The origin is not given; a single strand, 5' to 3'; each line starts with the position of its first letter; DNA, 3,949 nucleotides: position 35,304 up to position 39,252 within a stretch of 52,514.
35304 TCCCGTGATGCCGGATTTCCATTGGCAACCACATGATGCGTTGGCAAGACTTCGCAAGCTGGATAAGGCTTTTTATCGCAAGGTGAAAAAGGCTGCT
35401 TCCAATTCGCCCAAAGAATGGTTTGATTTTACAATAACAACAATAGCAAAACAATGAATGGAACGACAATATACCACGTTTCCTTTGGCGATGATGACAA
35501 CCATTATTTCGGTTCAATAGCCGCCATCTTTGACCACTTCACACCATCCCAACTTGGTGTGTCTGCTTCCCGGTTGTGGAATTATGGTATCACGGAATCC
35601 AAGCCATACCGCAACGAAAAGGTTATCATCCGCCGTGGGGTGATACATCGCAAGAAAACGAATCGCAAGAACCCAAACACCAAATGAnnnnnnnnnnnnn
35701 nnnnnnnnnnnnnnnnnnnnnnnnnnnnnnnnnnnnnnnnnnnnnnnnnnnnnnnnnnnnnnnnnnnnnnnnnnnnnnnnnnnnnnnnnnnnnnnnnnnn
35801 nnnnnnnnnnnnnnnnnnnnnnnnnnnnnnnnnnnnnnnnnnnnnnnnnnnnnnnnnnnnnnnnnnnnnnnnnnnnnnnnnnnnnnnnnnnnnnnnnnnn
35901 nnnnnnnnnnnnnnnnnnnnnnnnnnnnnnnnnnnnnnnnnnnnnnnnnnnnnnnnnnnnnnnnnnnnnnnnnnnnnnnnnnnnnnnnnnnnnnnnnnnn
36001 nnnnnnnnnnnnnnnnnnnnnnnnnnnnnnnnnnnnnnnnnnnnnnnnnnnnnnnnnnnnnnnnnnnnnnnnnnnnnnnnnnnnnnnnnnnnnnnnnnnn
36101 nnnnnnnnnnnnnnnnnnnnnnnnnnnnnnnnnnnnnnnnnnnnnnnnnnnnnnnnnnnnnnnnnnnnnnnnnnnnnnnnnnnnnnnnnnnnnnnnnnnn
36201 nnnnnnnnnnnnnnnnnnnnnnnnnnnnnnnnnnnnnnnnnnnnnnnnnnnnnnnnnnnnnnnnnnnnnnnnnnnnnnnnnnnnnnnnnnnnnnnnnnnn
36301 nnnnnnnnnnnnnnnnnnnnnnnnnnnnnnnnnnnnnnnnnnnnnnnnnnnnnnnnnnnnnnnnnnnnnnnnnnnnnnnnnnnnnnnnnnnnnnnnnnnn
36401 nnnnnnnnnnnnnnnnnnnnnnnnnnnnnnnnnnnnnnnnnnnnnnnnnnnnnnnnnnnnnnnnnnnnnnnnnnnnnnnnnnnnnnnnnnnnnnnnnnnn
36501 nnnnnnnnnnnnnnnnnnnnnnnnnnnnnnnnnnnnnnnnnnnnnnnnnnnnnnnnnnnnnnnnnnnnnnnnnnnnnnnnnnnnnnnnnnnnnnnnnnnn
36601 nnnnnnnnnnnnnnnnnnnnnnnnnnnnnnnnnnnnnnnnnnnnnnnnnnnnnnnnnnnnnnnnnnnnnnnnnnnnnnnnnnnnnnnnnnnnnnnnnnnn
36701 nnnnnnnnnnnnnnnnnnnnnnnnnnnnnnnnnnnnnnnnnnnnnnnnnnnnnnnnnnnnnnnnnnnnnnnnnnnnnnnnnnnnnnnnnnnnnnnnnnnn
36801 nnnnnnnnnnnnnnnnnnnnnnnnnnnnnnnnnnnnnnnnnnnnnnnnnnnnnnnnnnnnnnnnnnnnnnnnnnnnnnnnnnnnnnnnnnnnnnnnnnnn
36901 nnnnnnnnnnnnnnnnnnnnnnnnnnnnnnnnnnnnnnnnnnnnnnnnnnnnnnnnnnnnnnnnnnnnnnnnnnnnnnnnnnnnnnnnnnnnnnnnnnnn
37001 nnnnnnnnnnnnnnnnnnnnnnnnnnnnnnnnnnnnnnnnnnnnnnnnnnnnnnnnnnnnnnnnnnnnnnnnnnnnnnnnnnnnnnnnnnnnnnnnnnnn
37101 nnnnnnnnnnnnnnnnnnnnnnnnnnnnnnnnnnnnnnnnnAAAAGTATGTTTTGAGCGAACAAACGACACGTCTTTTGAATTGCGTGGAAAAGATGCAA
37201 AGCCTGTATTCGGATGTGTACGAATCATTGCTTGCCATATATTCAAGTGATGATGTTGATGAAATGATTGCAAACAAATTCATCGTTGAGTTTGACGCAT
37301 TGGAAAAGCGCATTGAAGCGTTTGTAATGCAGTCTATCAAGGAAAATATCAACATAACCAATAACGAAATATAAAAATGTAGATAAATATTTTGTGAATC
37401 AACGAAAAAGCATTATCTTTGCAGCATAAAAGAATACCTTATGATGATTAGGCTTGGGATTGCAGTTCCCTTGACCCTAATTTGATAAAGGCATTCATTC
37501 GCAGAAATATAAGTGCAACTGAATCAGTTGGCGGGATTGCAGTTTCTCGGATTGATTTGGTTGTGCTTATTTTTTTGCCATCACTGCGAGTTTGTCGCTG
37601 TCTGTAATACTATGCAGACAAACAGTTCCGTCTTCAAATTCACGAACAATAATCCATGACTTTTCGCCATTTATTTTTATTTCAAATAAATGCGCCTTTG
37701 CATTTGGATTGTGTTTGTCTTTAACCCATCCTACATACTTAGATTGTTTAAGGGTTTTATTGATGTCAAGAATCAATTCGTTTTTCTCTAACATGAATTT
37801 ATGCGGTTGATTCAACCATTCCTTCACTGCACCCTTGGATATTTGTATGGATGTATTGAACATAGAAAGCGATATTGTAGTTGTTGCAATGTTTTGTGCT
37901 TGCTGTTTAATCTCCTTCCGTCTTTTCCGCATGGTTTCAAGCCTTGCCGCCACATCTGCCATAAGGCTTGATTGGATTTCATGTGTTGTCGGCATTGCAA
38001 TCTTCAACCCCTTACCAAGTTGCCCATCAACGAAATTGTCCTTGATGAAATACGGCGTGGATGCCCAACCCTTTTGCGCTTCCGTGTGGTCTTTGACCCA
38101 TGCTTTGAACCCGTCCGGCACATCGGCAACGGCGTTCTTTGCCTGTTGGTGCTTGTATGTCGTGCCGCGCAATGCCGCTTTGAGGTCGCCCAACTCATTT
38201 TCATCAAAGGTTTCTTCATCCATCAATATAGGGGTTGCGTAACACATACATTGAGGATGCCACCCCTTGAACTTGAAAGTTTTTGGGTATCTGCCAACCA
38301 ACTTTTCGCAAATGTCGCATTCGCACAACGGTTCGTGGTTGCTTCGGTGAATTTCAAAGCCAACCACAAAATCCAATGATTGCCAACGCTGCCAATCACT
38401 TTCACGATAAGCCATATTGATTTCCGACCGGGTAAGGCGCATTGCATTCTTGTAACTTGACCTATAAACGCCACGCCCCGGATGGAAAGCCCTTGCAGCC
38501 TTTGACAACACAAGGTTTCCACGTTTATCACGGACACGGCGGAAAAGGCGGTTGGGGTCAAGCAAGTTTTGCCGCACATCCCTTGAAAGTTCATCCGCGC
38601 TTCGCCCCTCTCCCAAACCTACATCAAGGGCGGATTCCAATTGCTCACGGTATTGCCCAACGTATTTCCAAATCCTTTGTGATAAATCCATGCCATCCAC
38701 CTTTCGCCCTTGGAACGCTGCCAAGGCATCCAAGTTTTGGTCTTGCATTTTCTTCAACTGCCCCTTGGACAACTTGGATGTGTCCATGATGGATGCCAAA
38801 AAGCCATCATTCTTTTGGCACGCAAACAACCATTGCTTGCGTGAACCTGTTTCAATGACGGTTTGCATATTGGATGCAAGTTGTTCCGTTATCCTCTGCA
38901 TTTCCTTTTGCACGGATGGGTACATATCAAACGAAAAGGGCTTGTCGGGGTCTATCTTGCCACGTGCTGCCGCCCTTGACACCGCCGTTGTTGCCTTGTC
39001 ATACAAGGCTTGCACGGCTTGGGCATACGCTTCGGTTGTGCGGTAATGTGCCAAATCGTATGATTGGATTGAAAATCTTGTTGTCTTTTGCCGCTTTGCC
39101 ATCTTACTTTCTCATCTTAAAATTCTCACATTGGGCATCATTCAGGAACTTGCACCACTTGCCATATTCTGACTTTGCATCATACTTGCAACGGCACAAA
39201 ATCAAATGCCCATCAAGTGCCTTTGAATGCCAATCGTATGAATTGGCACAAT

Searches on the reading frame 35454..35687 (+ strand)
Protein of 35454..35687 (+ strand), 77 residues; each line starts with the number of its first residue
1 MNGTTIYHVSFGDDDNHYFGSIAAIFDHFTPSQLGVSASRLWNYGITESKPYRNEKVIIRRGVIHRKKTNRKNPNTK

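Call 41: search_protein_families(library=pfam, proteins=[window:35454-35687:+], max_evalue=0.01)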
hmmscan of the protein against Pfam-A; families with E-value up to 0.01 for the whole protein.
window:35454-35687:+ (77 aa): 0 families

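Call 42: search_protein_families(library=phrogs, proteins=[window:35454-35687:+], max_evalue=0.001)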
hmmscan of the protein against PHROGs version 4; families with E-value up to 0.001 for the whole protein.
window:35454-35687:+ (77 aa): 1 family
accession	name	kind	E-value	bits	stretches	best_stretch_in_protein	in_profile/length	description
phrog_10608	-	unknown function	2e-21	77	1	3-73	4-79/81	-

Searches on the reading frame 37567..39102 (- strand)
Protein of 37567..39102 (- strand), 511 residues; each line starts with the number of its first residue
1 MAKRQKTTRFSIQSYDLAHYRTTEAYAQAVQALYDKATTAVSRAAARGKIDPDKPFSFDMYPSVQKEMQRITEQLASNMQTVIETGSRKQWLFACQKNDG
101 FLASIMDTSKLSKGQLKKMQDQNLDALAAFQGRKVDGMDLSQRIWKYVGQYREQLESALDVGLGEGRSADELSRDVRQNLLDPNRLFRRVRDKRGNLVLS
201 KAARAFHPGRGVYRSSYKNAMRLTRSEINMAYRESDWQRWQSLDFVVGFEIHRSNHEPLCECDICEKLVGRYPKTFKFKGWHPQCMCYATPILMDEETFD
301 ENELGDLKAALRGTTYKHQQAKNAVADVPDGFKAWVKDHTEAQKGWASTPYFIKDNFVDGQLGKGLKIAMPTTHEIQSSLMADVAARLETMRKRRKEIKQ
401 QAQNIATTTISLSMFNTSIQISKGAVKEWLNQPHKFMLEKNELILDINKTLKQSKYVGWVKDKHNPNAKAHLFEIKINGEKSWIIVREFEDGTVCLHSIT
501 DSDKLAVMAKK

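Call 41: search_protein_families(library=pfam, proteins=[window:37567-39102:-], max_evalue=0.01)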
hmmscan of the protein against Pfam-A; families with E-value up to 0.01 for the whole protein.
window:37567-39102:- (511 aa): 1 family
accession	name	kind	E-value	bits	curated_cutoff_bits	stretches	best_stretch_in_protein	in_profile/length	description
PF18798.6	LPD3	-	1.6e-11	44.9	27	1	390-493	2-111/114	Large polyvalent protein-associated domain 3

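Call 42: search_protein_families(library=phrogs, proteins=[window:37567-39102:-], max_evalue=0.001)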
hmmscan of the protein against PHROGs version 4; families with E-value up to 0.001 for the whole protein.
window:37567-39102:- (511 aa): 11 families
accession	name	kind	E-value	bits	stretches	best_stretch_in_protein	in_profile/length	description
phrog_35295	-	unknown function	2.4e-128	431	1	12-360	12-371/794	-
phrog_7625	-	head and packaging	8.1e-80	270.1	1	10-408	4-368/504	head morphogenesis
phrog_16625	-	moron, auxiliary metabolic gene and host takeover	9.1e-80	270.2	2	203-367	225-386/869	Bxa ADP-ribosyl transferase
phrog_115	-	head and packaging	2.9e-28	100.4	1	64-478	126-474/665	minor head protein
phrog_1657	-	head and packaging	1.7e-27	97.6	1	24-298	31-304/337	head morphogenesis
phrog_595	-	head and packaging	4e-14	53.8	1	64-323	104-333/513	head maturation protease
phrog_4728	-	head and packaging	8e-10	39.1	1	115-322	151-333/591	head morphogenesis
phrog_21401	-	tail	2.4e-09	37.2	1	118-295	116-277/566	pilot protein for DNA ejection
phrog_25879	-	head and packaging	3.4e-09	37.8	1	216-304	72-160/173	head morphogenesis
phrog_2468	-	head and packaging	9.8e-05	23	0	149-247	146-212/303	head morphogenesis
phrog_2841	-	head and packaging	0.00018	21.7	1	70-414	112-423/525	minor head protein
